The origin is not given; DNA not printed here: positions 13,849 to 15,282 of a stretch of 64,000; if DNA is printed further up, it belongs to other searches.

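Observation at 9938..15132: Division/cell-wall cluster runs ftsW-murG-murB, then a cotJ-like pair, then ftsZ, with no ftsA or divIB/ftsQ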

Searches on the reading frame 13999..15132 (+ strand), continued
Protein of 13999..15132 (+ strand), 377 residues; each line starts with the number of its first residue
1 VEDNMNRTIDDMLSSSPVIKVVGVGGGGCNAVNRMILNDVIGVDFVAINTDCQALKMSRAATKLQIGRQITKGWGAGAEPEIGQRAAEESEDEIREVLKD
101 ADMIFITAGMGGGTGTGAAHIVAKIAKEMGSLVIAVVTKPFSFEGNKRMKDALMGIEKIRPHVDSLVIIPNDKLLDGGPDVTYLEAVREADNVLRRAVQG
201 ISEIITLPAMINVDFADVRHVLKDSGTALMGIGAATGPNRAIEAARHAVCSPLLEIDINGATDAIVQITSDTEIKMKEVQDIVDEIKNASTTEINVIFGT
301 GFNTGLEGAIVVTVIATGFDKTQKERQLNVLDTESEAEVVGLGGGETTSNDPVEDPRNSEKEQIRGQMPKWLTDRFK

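Call 37: find_encoding_contigs(protein=P0078, flank=10000, max_places=1)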
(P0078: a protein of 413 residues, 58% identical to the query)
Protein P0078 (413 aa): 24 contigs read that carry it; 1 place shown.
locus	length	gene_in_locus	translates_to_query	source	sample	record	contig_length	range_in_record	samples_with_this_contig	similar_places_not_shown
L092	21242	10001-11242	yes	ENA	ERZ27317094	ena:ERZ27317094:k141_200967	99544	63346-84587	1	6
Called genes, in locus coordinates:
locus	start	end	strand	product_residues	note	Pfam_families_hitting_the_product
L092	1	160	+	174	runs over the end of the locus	-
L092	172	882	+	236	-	-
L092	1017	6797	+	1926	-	-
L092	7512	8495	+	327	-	PF02661:Fic, PF21247:Fic-like_C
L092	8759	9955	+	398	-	PF00871:Acetate_kinase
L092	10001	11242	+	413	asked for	PF00091:Tubulin, PF12327:FtsZ_C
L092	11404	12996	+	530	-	PF01293:PEPCK_ATP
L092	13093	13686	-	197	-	PF06161:DUF975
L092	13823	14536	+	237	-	PF03419:Peptidase_U4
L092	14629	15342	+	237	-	PF04542:Sigma70_r2, PF04545:Sigma70_r4, PF01381:HTH_3 (weak)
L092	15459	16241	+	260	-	PF04542:Sigma70_r2, PF04539:Sigma70_r3 (weak), PF04545:Sigma70_r4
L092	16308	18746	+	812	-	PF13529:Peptidase_C39_2 (weak)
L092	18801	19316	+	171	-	PF12822:ECF_trnsprt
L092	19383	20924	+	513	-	PF01676:Metalloenzyme, PF06415:iPGM_N, PF01663:Phosphodiest (weak)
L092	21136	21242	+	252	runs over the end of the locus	PF03006:HlyIII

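Call 50: search_solved_structures(query=L015:4595-5827:+, max_evalue=1e-10)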
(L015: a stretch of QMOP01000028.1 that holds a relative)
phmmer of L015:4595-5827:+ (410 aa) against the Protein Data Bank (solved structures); distinct sequences matched with E-value up to 1e-10: 6.
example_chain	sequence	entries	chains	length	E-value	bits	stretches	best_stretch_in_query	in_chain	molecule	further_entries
7q6g_A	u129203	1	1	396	3.3e-65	224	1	3-379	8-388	Cell division protein FtsA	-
7q6d_A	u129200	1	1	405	9.6e-65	222.4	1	3-379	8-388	Cell division protein FtsA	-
7q6f_A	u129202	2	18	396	7.9e-61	209.5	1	3-379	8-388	Cell division protein FtsA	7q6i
3wt0_A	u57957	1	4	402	1e-36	130.1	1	6-342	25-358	Cell division protein FtsA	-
3wqt_A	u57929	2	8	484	1.6e-36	129.5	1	6-342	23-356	Cell division protein FtsA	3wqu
1e4f_T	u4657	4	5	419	5.1e-22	81.8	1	5-380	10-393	CELL DIVISION PROTEIN FTSA | CELL DIVISION PROTEIN FTSA, PUTATIVE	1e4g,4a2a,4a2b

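Call 60: search_protein_families(library=pfam, proteins=[L009:11177-12277:+, L009:12274-12867:+, L009:12867-13193:+, L090:11326-12252:+, L087:11689-11994:+, L007:14829-15416:+, L007:15432-15845:+, L007:15955-16512:+, L010:12182-12775:+, L089:15144-15560:+], max_evalue=0.01)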
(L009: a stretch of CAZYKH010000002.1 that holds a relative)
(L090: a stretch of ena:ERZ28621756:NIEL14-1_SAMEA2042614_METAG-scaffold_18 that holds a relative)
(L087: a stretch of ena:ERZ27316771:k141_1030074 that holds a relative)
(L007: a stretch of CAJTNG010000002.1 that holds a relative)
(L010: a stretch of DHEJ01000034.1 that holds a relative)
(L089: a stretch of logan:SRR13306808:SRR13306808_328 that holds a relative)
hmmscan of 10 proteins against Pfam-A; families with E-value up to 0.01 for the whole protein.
L009:11177-12277:+ (366 aa): 4 families
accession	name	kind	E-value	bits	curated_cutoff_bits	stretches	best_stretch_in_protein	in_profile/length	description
PF06071.19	YchF-GTPase_C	-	1.6e-39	134.3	27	1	282-365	1-84/84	Protein of unknown function (DUF933)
PF01926.29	MMR_HSR1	-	3.3e-24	85.6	21.9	1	4-115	2-93/113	50S ribosome-binding GTPase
PF02421.24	FeoB_N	-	6.5e-10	39.2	27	1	4-50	3-49/156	Ferrous iron transport protein B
PF00350.29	Dynamin_N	-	0.0056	17.2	27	0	4-27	1-24/168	Dynamin family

L009:12274-12867:+ (197 aa): 1 family
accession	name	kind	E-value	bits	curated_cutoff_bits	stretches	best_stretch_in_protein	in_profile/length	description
PF01168.26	Ala_racemase_N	-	1.6e-16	61.1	24.1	1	21-193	38-215/220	Alanine racemase, N-terminal domain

L009:12867-13193:+ (108 aa): 1 family
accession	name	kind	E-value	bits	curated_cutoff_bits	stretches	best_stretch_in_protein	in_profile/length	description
PF04472.17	SepF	-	7.1e-10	39.4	27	1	36-88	13-65/72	Cell division protein SepF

L090:11326-12252:+ (308 aa): 1 family
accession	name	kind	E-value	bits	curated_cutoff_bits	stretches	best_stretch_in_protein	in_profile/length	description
PF00001.26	7tm_1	-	0.0007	19.6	30.5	1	104-235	104-236/260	7 transmembrane receptor (rhodopsin family)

L087:11689-11994:+ (101 aa): 8 families
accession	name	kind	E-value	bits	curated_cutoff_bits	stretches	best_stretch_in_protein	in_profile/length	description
PF07666.16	MpPF26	-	0.00047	20.6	37.2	1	51-90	7-48/75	M penetrans paralogue family 26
PF20563.3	DUF6773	-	0.0025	18.1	27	1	23-86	93-157/163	Family of unknown function (DUF6773)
PF03729.18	DUF308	-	0.0046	17.6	25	0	52-75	19-42/73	Short repeat of unknown function (DUF308)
PF03706.18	LPG_synthase_TM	-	0.0059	16.6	33.4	1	19-80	114-174/302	Lysylphosphatidylglycerol synthase TM region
PF01061.29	ABC2_membrane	-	0.0059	16.6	26.9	1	21-68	20-75/211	ABC-2 type transporter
PF00520.37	Ion_trans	-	0.0068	16.1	25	1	23-72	181-230/241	Ion transport protein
PF17647.6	DUF5518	-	0.0069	16.9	27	1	12-71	15-72/116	Family of unknown function (DUF5518)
PF09527.15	ATPase_gene1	-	0.0096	16.4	26.6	1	24-67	9-52/54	Putative F0F1-ATPase subunit Ca2+/Mg2+ transporter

L007:14829-15416:+ (195 aa): 3 families
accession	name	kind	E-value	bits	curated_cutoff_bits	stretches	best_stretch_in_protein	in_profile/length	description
PF13489.12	Methyltransf_23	-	7.5e-14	52.2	27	1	69-176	24-153/164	Methyltransferase domain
PF08242.18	Methyltransf_12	-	0.00063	20.9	30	0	108-140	65-97/98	Methyltransferase domain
PF08003.17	Methyltransf_9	-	0.0018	17.7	23.8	1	104-152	178-226/315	Protein of unknown function (DUF1698)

L007:15432-15845:+ (137 aa): 1 family
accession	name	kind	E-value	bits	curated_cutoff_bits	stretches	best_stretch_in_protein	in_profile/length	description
PF01476.26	LysM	-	8e-07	29.3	20.9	1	4-48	1-43/43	LysM domain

L007:15955-16512:+ (185 aa): 5 families
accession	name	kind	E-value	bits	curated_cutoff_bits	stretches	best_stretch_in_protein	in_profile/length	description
PF01330.27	RuvA_N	-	5.9e-16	58.8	23.6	1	1-59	1-61/61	RuvA N terminal domain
PF14520.12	HHH_5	-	1.4e-13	51.6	27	1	69-126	1-56/57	Helix-hairpin-helix domain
PF07499.19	RuvA_C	-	2.1e-10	41.4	24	1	141-183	2-46/47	RuvA, C-terminal domain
PF21176.3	RecR_HhH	-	0.0013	18.9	27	0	107-124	8-25/45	RecR, helix-hairpin-helix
PF00633.29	HHH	-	0.0053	17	24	0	72-88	13-29/30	Helix-hairpin-helix motif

L010:12182-12775:+ (197 aa): 1 family
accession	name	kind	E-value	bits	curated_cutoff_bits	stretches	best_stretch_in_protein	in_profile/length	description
PF01168.26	Ala_racemase_N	-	9.1e-14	52.1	24.1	1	29-193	47-215/220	Alanine racemase, N-terminal domain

L089:15144-15560:+ (138 aa): 0 families

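Call 62: find_homologous_proteins(query=A1, max_evalue=0.001)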
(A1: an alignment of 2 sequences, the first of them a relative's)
Query A1 (2 sequences) (108 aa, profile of the alignment): 83 proteins with E <= 0.001 among 141 candidates.
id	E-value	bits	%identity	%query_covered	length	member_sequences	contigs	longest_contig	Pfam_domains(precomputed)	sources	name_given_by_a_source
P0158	8.0e-64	230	99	100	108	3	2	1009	PF04472.18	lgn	-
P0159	4.6e-60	218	72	100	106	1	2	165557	PF04472.18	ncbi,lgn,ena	-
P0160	1.9e-57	210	81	100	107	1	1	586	PF04472.18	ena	-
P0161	7.1e-57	208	78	100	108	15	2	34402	PF04472.18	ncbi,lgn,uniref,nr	ncbi:cell division protein SepF [Acholeplasma laidlawii]|uniref:cell division protein SepF n=1 Tax=A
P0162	1.1e-56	207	81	100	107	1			PF04472.18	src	-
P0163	1.4e-55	204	78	100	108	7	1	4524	PF04472.18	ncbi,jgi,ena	-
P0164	2.2e-54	200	75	100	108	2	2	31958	PF04472.18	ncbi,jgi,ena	-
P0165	1.5e-53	197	79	99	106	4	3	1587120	PF04472.18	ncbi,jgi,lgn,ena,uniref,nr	ncbi:cell division protein SepF [Acholeplasma oculi]|uniref:Cell division protein SepF n=1 Tax=Achol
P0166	2.0e-52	194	73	100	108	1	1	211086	PF04472.18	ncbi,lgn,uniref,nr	ncbi:cell division protein SepF [Acholeplasma granularum]|uniref:cell division protein SepF n=1 Tax=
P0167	3.1e-52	193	71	100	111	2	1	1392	PF04472.18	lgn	-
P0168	5.5e-52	192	76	100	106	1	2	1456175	PF04472.18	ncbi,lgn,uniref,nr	ncbi:cell division protein SepF [Acholeplasma hippikon]|uniref:cell division protein SepF n=1 Tax=Ac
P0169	2.7e-51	190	74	100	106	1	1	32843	PF04472.18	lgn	-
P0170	5.2e-51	189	72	100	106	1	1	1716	PF04472.18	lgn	-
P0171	1.5e-50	188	70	100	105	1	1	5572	PF04472.18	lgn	-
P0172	5.5e-49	183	69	100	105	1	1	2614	PF04472.18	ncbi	-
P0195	7.3e-33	131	56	94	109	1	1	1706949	PF04472.18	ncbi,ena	-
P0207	2.4e-28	116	50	78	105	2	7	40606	PF04472.18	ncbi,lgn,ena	-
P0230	1.1e-9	56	31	96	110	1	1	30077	PF04472.18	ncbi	-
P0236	8.7e-7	47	29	95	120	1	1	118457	PF04472.18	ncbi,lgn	-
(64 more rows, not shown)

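Call 63: find_encoding_contigs(protein=P0195, flank=10000, max_places=1)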
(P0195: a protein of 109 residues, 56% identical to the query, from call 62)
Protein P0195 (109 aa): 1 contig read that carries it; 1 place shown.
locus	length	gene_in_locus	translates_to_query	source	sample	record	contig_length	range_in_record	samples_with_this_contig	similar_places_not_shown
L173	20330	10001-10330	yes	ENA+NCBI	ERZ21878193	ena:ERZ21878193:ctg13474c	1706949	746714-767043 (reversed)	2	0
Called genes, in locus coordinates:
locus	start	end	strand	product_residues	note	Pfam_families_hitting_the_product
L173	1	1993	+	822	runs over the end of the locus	PF00005:ABC_tran, PF02463:SMC_N (faint), PF13304:AAA_21 (faint), PF02687:FtsX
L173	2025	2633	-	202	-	PF00881:Nitroreductase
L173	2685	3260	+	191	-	PF00300:His_Phos_1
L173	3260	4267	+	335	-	PF00730:HhH-GPD, PF00633:HHH, PF14815:NUDIX_4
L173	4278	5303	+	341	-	PF01263:Aldose_epim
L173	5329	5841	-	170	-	PF06177:QueT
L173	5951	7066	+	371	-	PF01702:TGT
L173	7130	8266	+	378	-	PF00091:Tubulin, PF12327:FtsZ_C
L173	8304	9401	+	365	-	PF01926:MMR_HSR1, PF02421:FeoB_N, PF06071:YchF-GTPase_C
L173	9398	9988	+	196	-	PF01168:Ala_racemase_N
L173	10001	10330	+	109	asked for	PF04472:SepF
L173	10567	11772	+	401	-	PF00133:tRNA-synt_1, PF09334:tRNA-synt_1g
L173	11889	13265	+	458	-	PF00133:tRNA-synt_1, PF09334:tRNA-synt_1g (faint), PF08264:Anticodon_1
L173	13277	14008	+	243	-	PF01975:SurE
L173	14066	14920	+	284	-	-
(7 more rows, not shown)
